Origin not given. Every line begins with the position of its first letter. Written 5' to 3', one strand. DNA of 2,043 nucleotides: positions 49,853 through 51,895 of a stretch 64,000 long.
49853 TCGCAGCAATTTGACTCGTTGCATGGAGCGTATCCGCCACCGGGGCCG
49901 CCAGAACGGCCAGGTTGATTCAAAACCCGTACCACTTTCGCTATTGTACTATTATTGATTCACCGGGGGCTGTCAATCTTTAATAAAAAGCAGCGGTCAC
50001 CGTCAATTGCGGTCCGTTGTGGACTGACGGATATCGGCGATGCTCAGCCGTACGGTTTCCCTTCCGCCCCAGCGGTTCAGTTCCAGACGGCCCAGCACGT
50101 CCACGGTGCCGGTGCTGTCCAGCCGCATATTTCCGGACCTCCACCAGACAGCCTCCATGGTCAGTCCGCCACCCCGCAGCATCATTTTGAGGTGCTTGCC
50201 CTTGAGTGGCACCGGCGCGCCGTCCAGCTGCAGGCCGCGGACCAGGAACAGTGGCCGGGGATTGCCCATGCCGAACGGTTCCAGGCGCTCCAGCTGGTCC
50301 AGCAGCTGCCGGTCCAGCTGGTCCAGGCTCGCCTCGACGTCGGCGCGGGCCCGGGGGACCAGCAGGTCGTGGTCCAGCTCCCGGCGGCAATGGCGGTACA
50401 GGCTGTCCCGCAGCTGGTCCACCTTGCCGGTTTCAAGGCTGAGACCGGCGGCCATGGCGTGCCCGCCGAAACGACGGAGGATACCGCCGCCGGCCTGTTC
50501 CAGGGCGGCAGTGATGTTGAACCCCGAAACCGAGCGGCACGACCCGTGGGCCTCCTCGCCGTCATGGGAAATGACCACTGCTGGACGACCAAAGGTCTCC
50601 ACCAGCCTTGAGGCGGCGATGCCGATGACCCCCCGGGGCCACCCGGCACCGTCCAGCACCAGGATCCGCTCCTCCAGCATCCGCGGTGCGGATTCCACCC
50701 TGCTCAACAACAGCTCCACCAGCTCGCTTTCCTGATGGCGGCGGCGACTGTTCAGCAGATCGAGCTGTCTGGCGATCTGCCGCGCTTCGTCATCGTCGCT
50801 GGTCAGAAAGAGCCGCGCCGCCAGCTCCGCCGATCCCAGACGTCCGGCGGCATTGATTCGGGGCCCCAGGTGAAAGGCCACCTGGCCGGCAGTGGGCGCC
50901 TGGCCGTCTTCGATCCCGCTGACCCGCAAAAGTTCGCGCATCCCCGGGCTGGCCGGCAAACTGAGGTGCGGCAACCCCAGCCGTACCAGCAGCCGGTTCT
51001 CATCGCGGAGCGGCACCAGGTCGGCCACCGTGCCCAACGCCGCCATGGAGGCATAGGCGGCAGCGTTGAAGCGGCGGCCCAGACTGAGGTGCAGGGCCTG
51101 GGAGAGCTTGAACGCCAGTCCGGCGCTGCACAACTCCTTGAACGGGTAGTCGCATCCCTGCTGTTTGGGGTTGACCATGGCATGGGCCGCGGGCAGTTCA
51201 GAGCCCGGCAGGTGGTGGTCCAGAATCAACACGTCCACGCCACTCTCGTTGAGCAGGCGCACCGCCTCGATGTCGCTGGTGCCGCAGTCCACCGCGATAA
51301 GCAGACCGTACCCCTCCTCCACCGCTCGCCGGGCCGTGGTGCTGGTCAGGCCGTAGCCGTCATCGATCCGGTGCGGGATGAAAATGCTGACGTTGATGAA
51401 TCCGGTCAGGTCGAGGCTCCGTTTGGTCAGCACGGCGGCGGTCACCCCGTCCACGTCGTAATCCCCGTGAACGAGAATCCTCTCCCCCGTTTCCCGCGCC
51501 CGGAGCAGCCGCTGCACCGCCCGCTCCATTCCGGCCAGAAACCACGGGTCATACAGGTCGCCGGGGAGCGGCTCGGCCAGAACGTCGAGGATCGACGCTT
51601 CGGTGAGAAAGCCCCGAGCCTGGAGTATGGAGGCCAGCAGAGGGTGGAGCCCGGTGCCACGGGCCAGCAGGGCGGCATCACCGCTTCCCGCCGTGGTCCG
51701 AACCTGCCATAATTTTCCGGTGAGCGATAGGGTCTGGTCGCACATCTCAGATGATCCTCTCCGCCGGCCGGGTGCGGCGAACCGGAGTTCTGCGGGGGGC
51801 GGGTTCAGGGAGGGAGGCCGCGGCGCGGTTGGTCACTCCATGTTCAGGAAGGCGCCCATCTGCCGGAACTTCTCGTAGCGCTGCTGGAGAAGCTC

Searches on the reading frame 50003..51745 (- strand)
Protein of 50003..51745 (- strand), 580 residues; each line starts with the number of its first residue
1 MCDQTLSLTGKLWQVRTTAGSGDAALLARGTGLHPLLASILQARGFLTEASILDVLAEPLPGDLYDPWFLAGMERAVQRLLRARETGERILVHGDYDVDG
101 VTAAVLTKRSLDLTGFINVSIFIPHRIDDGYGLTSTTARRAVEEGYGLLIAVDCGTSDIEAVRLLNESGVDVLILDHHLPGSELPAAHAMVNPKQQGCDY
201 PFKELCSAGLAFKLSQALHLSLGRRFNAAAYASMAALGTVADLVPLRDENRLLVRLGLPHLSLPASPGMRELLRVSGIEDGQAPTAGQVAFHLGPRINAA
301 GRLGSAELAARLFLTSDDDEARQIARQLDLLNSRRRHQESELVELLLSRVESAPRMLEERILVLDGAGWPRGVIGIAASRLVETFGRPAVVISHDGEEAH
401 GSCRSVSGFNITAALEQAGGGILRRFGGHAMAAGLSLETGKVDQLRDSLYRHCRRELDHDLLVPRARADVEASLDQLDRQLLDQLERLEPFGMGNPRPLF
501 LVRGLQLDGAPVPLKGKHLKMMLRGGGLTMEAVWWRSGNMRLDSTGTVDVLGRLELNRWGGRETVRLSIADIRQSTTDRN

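Call 35: search_protein_families(library=pfam, proteins=[window:50003-51745:-], max_evalue=0.00001)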
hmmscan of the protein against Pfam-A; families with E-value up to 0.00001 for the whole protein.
window:50003-51745:- (580 aa): 3 families
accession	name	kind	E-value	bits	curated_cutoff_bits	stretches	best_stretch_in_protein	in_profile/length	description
PF17768.7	RecJ_OB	-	3e-25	88.8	27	1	469-571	2-107/107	RecJ OB domain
PF01368.27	DHH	-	6.3e-20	72.2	28.1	1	89-239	1-125/125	DHH family, N-terminal domain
PF02272.25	DHHA1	-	2e-16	60.7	25.9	1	360-449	3-96/102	DHHA1 domain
